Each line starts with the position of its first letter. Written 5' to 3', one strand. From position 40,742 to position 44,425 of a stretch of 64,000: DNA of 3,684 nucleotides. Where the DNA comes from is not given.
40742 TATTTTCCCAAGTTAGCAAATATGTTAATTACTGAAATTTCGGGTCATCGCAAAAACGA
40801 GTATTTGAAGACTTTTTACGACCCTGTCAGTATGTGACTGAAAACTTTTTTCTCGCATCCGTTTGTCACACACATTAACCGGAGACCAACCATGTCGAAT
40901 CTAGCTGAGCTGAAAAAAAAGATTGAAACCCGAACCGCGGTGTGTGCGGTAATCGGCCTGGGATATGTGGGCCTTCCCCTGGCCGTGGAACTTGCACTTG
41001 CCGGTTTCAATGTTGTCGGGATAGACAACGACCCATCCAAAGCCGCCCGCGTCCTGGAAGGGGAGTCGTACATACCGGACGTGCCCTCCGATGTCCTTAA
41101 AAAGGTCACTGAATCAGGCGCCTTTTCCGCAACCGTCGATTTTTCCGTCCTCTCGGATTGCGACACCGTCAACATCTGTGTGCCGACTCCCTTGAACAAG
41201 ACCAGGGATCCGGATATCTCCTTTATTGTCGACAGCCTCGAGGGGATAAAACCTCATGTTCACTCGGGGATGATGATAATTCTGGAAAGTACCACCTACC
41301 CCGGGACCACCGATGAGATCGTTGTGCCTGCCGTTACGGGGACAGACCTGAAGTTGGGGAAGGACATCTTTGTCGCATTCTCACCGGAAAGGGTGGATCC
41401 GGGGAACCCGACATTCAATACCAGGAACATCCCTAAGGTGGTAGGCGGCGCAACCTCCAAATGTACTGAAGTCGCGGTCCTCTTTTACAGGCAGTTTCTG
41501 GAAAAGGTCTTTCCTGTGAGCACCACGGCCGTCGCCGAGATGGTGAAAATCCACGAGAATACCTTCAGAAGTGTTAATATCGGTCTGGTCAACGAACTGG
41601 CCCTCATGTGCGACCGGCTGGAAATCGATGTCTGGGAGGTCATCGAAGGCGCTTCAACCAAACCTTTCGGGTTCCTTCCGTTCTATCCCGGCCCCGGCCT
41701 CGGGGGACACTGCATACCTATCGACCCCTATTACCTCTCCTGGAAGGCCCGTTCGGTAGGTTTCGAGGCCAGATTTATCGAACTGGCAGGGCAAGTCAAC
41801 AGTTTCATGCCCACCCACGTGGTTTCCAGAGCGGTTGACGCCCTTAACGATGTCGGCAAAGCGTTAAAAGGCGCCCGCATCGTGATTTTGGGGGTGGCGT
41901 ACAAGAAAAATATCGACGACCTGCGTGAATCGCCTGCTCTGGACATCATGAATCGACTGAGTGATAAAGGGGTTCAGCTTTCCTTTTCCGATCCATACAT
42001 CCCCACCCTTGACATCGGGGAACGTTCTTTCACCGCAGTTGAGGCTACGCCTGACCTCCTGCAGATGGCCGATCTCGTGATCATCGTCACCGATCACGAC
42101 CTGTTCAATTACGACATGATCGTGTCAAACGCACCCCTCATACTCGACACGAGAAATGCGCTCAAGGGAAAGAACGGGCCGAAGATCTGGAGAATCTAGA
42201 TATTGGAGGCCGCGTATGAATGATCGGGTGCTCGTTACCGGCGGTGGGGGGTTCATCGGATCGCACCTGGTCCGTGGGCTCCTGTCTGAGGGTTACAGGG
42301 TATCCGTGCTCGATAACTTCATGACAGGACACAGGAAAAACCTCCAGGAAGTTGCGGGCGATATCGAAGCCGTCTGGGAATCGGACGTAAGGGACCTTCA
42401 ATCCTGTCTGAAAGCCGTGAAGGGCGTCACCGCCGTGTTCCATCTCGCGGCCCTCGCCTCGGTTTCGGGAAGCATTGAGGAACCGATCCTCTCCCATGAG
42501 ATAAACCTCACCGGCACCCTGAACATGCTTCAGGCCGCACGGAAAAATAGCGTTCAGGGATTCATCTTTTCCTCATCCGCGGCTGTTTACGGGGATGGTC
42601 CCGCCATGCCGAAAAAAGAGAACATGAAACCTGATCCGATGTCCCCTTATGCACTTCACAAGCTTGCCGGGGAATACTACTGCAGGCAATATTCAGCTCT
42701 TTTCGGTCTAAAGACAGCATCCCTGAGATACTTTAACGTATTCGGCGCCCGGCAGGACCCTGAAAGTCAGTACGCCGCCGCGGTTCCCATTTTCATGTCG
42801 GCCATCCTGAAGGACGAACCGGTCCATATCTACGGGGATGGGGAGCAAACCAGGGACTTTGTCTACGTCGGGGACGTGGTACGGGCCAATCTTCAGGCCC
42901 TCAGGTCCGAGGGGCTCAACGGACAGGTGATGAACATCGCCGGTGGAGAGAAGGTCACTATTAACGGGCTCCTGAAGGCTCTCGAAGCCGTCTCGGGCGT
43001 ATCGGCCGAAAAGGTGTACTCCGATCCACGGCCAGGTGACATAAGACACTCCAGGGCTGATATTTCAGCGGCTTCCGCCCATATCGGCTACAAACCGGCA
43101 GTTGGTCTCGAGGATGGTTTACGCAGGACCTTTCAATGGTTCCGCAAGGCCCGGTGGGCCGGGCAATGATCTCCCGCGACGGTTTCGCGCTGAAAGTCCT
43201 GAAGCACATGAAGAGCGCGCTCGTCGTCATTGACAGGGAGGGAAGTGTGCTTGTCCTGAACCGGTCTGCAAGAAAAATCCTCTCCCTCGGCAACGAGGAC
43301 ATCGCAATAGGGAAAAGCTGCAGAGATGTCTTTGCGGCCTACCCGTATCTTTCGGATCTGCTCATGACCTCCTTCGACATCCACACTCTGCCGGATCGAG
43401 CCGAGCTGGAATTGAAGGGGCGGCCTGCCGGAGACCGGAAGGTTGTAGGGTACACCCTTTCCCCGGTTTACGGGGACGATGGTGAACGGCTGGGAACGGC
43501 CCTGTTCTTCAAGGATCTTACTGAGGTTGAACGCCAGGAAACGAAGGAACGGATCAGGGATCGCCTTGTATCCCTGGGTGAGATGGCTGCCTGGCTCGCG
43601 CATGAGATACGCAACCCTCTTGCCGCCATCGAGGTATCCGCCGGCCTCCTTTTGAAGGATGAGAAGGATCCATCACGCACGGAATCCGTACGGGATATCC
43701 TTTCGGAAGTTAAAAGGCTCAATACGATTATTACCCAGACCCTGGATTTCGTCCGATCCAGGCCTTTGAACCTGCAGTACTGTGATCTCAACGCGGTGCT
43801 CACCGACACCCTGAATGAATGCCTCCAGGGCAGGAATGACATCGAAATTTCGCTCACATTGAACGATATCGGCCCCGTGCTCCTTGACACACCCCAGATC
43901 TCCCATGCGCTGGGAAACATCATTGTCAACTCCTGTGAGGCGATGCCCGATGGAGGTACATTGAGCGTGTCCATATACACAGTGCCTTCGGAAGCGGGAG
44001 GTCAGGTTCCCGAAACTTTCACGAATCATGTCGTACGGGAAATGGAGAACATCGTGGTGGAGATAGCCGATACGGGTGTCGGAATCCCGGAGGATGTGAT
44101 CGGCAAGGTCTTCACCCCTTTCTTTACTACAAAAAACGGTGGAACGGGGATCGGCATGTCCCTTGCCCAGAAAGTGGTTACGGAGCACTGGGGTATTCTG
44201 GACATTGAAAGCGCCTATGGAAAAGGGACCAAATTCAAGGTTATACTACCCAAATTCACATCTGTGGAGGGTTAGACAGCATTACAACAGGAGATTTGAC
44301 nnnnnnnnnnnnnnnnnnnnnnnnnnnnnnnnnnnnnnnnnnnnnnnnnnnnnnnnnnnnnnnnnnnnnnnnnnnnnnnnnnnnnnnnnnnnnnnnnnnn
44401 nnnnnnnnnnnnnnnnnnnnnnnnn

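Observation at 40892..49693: Two-component/sigma54 regulatory unit embedded between two nucleotide-sugar (uronic-acid) precursor gene pairs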

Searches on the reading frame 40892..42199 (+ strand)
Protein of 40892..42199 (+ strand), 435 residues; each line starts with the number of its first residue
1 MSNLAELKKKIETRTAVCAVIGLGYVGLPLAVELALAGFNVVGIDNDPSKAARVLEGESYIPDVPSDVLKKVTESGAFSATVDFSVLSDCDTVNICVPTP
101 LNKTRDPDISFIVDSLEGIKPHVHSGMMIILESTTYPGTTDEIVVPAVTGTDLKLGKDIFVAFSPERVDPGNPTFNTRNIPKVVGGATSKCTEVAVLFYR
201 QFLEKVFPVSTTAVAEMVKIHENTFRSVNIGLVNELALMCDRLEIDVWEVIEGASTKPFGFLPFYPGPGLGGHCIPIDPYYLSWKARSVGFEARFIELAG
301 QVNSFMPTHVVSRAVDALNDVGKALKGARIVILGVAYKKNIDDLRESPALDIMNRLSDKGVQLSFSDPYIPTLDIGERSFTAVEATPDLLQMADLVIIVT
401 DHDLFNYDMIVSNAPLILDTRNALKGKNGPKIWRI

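Call 5: search_protein_families(library=pfam, proteins=[window:40892-42199:+])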
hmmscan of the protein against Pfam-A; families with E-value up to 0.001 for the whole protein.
window:40892-42199:+ (435 aa): 5 families
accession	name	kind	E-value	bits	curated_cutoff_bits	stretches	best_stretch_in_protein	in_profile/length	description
PF03721.20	UDPG_MGDP_dh_N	-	5.9e-42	143.8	27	1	18-194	3-182/187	UDP-glucose/GDP-mannose dehydrogenase family, NAD binding domain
PF00984.24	UDPG_MGDP_dh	-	1.8e-31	108.6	25.4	1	214-303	2-92/94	UDP-glucose/GDP-mannose dehydrogenase family, central domain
PF03720.21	UDPG_MGDP_dh_C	-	6.1e-23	81.6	30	1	332-425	2-102/103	UDP-glucose/GDP-mannose dehydrogenase family, UDP binding domain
PF03446.21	NAD_binding_2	-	4e-09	37.1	21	1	19-143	3-103/161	NAD binding domain of 6-phosphogluconate dehydrogenase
PF02254.24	TrkA_N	-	0.00089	20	23.8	0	19-55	2-38/116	TrkA-N domain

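Call 6: search_protein_families(library=ncbifam, proteins=[window:40892-42199:+])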
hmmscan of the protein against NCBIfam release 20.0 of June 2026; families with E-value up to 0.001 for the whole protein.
window:40892-42199:+ (435 aa): 8 families
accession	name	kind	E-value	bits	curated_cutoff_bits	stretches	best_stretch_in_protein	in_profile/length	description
TIGR03026.1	NDP-sugDHase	subfamily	1.1e-122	409.8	189.8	1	18-422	3-413/413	nucleotide sugar dehydrogenase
NF008286.0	PRK11064.1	equivalog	1.1e-75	254.9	459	1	17-407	5-401/420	UDP-N-acetyl-D-mannosamine dehydrogenase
NF040825.1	UDPMaNacDH_Arch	equivalog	1.3e-75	254.9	750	1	18-406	3-378/418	UDP-N-acetyl-D-mannosamine dehydrogenase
NF011729.0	PRK15182.1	equivalog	2.6e-63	214.3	592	1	18-402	9-388/425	Vi polysaccharide biosynthesis UDP-N-acetylglucosamine C-6 dehydrogenase TviB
NF041297.1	UDPGDh_AglM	equivalog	5.9e-47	160.6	670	1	19-426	4-419/429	UDP-glucose 6-dehydrogenase AglM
NF047673.2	TeichurnBiosyTuaD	equivalog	2.7e-42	145.4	700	1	18-424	4-414/439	UDP-glucose 6-dehydrogenase TuaD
NF011631.0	PRK15057.1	equivalog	2.1e-12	46.9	757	1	20-369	5-338/388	UDP-glucose 6-dehydrogenase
TIGR01505.1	tartro_sem_red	equivalog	4e-05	23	340.75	0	19-56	3-40/291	2-hydroxy-3-oxopropionate reductase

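Call 44: search_solved_structures(query=window:40892-42199:+, max_evalue=1e-20)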
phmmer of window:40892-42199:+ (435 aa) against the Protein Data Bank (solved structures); distinct sequences matched with E-value up to 1e-20: 11.
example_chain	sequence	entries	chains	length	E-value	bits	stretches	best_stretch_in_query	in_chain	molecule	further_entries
3ojl_A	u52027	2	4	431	4.1e-65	223.4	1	18-426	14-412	Cap5O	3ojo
4r16_A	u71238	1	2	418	2.6e-61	210.8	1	19-425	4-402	418aa long hypothetical UDP-N-acetyl-D-mannosaminuronic acid dehydrogenase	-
3g79_A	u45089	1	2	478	1.1e-57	198.9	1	5-407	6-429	NDP-N-acetyl-D-galactosaminuronic acid dehydrogenase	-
4xr9_A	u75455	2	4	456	3.2e-53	184.2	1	19-388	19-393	CalS8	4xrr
3vtf_A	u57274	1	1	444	5.4e-36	127.4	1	16-423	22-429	UDP-glucose 6-dehydrogenase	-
4a7p_A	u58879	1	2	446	3.2e-32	115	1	18-422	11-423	UDP-GLUCOSE DEHYDROGENASE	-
3gg2_A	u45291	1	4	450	3.4e-30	108.3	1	18-391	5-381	Sugar dehydrogenase, UDP-glucose/GDP-mannose dehydrogenase family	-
1mfz_A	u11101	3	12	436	8.9e-30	106.9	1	19-377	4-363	GDP-mannose 6-dehydrogenase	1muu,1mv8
2y0e_A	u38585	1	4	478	5.6e-24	87.8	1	19-371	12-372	UDP-GLUCOSE DEHYDROGENASE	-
2y0d_A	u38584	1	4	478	9.9e-23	83.7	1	19-371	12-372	UDP-GLUCOSE DEHYDROGENASE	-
2y0c_A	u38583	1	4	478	9.9e-23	83.7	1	19-371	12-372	UDP-GLUCOSE DEHYDROGENASE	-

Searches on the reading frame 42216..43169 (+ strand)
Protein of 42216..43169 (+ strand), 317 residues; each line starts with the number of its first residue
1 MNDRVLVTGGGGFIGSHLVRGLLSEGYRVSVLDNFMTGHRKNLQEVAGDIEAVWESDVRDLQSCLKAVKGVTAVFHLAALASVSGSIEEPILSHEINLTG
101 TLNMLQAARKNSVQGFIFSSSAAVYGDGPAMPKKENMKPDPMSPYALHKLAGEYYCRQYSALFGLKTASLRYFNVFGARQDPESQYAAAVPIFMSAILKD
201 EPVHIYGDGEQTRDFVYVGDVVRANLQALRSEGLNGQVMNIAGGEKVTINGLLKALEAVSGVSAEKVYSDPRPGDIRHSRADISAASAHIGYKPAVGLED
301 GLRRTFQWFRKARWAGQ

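Call 5: search_protein_families(library=pfam, proteins=[window:42216-43169:+])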
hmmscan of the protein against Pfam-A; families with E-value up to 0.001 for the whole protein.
window:42216-43169:+ (317 aa): 9 families
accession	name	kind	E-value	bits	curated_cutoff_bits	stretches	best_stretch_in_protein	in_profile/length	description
PF01370.27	Epimerase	-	2.1e-64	217.6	20.9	1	5-242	1-240/240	NAD dependent epimerase/dehydratase family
PF16363.11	GDP_Man_Dehyd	-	2e-54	185.7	27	1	6-305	1-332/332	GDP-mannose 4,6 dehydratase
PF01073.25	3Beta_HSD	-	8.1e-28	97.7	22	1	6-231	1-231/280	3-beta hydroxysteroid dehydrogenase/isomerase family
PF02719.21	Polysacc_synt_2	-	2.2e-17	63.7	20.2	1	5-265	1-252/293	Polysaccharide biosynthesis protein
PF04321.23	RmlD_sub_bind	-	1.1e-11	44.7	27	1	4-177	2-153/287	RmlD substrate binding domain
PF13460.12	NAD_binding_10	-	2.8e-10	40.8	27.2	1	9-158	1-133/184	NAD(P)H-binding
PF07993.18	NAD_binding_4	-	5.2e-10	39.4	20.1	1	68-182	86-211/258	Male sterility protein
PF05368.20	NmrA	-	8.2e-08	32.6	27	1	1-121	1-107/298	NmrA-like family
PF00106.31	adh_short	-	4.8e-06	26.6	26.6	1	5-106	3-117/195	short chain dehydrogenase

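Call 6: search_protein_families(library=ncbifam, proteins=[window:42216-43169:+])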
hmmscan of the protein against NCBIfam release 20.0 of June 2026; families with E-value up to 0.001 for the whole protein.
window:42216-43169:+ (317 aa): 45 families (the best 25 are shown)
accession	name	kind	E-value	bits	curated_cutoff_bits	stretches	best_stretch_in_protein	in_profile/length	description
NF011728.1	PRK15181.1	equivalog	5.5e-68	229.5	760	1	3-309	16-337/348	Vi polysaccharide biosynthesis UDP-N-acetylglucosaminuronic acid C-4 epimerase TviC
TIGR01179.1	galE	equivalog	2.5e-58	197.5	262.3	1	4-312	1-328/332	UDP-glucose 4-epimerase GalE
TIGR04180.1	EDH_00030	hypoth_equivalog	5.2e-48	163.6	475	1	5-270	1-266/297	NAD-dependent 4,6-dehydratase LegB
TIGR01181.1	dTDP_gluc_dehyt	equivalog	2.7e-47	161.4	365.1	1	4-314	1-316/321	dTDP-glucose 4,6-dehydratase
TIGR02197.1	heptose_epim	equivalog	1.9e-38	132.4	274.6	1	5-310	1-314/316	ADP-glyceromanno-heptose 6-epimerase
NF007956.0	PRK10675.1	subfamily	2.4e-36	125.5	394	1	4-311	2-331/338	UDP-glucose 4-epimerase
NF007490.0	PRK10084.1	subfamily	4e-28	98.4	649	1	4-311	2-336/361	dTDP-glucose 4,6-dehydratase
NF007582.0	PRK10217.1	equivalog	8.4e-27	94.2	698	1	4-310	3-332/355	dTDP-glucose 4,6-dehydratase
TIGR03466.1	HpnA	hypoth_equivalog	1.5e-26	93.1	367.65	1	4-158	2-145/327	hopanoid-associated sugar epimerase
NF042422.1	oxyalk_red_OleD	equivalog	5.8e-23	81.8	580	1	4-258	2-248/329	2-alkyl-3-oxoalkanoate reductase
NF047922.1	GDPFucSynFcl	equivalog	9.7e-23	81.1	500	1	2-311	2-303/308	GDP-L-fucose synthase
NF043036.1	ErythonDh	equivalog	1.2e-21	77.2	325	1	4-264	2-270/321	D-erythronate dehydrogenase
NF008360.0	PRK11150.1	equivalog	1e-19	70.9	452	1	5-248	2-242/310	ADP-glyceromanno-heptose 6-epimerase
NF052578.1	StrlDmthSdmBMthl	equivalog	1.5e-19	70.9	600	1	5-268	3-253/328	sterol demethylase protein SdmB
NF042423.1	oxyalk_red_Shew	equivalog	3.1e-18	65.9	580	1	3-228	9-220/331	2-alkyl-3-oxoalkanoate reductase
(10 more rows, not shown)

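Call 45: search_solved_structures(query=window:42216-43169:+, max_evalue=1e-30)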
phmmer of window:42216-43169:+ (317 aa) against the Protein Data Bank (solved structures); distinct sequences matched with E-value up to 1e-30: 60.
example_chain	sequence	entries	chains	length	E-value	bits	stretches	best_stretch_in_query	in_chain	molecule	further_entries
10ke_A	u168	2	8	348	4.8e-75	256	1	4-310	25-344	Capsular polysaccharide biosynthesis protein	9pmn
3ru7_A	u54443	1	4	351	3e-73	250.2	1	6-310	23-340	WbgU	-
3ru9_A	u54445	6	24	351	3.2e-73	250.1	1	6-310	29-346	WbgU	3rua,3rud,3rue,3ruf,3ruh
3lu1_A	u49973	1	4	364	3.6e-73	249.9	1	6-310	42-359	WbgU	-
1sb8_A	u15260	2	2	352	7.6e-73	248.8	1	6-309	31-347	wbpP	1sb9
6dnt_A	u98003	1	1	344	6.5e-72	245.8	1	4-310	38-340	NAD-dependent epimerase/dehydratase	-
3ruc_A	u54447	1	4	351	7.9e-72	245.5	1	6-310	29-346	WbgU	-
4zrm_A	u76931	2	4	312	2.6e-69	237.2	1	4-312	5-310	UDP-glucose 4-epimerase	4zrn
6wjb_A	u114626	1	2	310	3e-68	233.7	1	3-306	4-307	NAD-dependent epimerase/dehydratase family protein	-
6wj9_A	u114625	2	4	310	2.7e-67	230.6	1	3-306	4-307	NAD-dependent epimerase/dehydratase family protein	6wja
2p5u_A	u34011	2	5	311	9.2e-61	209.2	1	4-312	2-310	UDP-glucose 4-epimerase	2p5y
7ys8_A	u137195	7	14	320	3.4e-59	204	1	4-311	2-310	UDP-glucose 4-epimerase | UDP-glucose 4-epimerase along with EC 5.1.3.2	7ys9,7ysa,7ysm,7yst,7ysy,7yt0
6zl6_A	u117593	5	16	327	3.4e-50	174.4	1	4-311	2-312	Epimerase domain-containing protein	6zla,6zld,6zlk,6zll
6zlj_A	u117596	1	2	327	1.2e-49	172.6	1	4-311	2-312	Epimerase domain-containing protein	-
6kv9_A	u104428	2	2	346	1.1e-42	149.7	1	4-312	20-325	MoeE5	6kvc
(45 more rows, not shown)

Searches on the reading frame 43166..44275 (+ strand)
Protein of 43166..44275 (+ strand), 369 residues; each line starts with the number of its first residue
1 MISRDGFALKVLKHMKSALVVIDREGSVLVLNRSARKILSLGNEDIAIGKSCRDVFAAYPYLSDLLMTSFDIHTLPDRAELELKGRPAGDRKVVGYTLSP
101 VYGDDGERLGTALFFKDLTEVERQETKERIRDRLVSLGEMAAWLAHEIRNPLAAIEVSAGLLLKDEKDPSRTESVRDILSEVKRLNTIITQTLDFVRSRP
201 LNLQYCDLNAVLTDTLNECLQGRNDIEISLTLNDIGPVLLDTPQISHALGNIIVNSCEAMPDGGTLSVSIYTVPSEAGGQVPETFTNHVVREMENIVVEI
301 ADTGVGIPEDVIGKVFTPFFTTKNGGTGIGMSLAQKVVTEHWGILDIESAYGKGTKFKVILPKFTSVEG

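Call 5: search_protein_families(library=pfam, proteins=[window:43166-44275:+])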
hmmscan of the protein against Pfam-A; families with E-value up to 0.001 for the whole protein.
window:43166-44275:+ (369 aa): 5 families
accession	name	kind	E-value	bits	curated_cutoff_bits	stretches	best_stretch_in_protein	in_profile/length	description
PF02518.31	HATPase_c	-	2.4e-19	70.3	26.4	1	241-363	2-109/111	Histidine kinase-, DNA gyrase B-, and HSP90-like ATPase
PF00512.31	HisKA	-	1.4e-13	51.1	26.9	1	137-198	2-63/66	His Kinase A (phospho-acceptor) domain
PF08448.16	PAS_4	-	3.7e-07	30.8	23.1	1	13-123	2-110/110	PAS fold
PF13426.13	PAS_9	-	1.8e-05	25.4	27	1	18-120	3-103/103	PAS domain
PF12860.13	PAS_7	-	1.9e-05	25.2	27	1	12-57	1-46/115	PAS fold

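Call 6: search_protein_families(library=ncbifam, proteins=[window:43166-44275:+])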
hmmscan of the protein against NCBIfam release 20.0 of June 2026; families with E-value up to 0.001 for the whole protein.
window:43166-44275:+ (369 aa): 75 families (the best 25 are shown)
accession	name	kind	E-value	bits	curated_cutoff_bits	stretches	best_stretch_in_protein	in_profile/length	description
NF008468.0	PRK11360.1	equivalog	2.3e-71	241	646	1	11-363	273-608/616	two-component system sensor histidine kinase AtoS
NF007688.0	PRK10364.1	equivalog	1.5e-41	142.6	479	1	112-363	213-451/460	two-component system sensor histidine kinase ZraS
NF010411.0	PRK13837.1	equivalog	7.6e-39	133.4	647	1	131-366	444-678/828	two-component system VirA-like sensor kinase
NF046020.1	HisKinCckABruc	equivalog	2.2e-38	131.7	1000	1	92-366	433-710/868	cell cycle histidine kinase CckA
NF046044.1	PnpS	equivalog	3.6e-33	115.1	400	1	10-362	59-390/390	two-component system histidine kinase PnpS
NF010076.0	PRK13557.1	subfamily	3.5e-29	101.6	631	1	98-363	124-394/540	histidine kinase famiy protein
NF053867.1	SprKinKinDBac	equivalog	7.9e-29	100.4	775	1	119-363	271-497/500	sporulation kinase KinD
NF033092.0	HK_WalK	equivalog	2e-28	99.3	725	1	10-362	262-593/594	cell wall metabolism sensor histidine kinase WalK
NF052574.1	HisKinEspCMyxo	equivalog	3.6e-28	98.2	1200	1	29-363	311-637/785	serine histidine kinase EspC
NF052573.1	HisKinEspAMyxo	equivalog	2e-26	92.3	1400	1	13-362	261-610/755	serine histidine kinase EspA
TIGR02966.1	phoR_proteo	equivalog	4.6e-26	91.6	334.2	1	11-361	11-333/333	phosphate regulon sensor histidine kinase PhoR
NF046026.1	HisKinCckACaul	equivalog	2.3e-25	88.8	1000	1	111-366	276-535/678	cell cycle histidine kinase CckA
NF047466.1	hybrid_RR_LvrB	exception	3.9e-25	88.8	500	1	120-363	133-376/377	hybrid histidine kinase/response regulator LvrB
NF038348.1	T2SS_HK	subfamily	2.1e-24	85.9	450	1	181-362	407-572/574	histidine kinase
NF047496.1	HK_LIC11548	equivalog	3.8e-24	85.4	750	1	132-362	355-588/589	LIC_11548 family sensor histidine kinase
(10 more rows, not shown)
